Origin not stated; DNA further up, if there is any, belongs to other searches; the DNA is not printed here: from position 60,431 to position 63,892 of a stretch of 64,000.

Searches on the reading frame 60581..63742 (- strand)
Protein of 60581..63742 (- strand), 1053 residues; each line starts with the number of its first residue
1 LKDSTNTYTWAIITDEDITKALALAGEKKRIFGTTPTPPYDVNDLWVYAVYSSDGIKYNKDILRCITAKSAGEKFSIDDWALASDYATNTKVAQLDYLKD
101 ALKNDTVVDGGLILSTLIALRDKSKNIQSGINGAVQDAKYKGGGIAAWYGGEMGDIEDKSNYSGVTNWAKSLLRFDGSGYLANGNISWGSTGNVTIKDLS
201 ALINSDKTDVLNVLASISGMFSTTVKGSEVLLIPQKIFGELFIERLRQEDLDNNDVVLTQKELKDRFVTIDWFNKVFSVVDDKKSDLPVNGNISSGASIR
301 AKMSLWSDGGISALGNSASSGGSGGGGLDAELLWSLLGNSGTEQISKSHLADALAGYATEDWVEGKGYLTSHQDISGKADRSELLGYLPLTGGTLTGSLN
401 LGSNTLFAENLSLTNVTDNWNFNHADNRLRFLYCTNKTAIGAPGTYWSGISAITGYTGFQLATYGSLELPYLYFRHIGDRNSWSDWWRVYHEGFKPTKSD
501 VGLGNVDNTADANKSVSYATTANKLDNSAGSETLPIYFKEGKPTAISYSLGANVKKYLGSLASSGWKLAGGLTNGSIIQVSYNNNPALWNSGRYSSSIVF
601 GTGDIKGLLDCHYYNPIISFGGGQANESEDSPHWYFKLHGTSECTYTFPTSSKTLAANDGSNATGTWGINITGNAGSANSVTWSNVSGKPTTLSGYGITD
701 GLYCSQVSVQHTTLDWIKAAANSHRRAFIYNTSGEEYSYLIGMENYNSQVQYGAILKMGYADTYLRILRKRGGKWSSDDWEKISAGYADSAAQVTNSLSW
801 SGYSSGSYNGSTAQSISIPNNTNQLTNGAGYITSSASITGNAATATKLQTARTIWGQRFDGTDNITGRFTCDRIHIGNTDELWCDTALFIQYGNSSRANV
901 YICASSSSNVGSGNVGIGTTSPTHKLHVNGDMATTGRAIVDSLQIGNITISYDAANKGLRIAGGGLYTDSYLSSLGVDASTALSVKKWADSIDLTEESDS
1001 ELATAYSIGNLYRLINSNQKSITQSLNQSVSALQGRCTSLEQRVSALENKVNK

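Call 9: search_protein_families(library=phrogs, proteins=[window:60581-63742:-], max_evalue=0.00001)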
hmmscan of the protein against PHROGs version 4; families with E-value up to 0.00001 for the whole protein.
window:60581-63742:- (1053 aa): 3 families
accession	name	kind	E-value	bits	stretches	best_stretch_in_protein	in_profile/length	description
phrog_26019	-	unknown function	8e-21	74.4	2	826-945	1089-1227/1347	-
phrog_16381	-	unknown function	2.4e-09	35.6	1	5-92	1625-1715/2681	-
phrog_7389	-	tail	1.9e-08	34.4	0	678-708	409-440/732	tail fiber protein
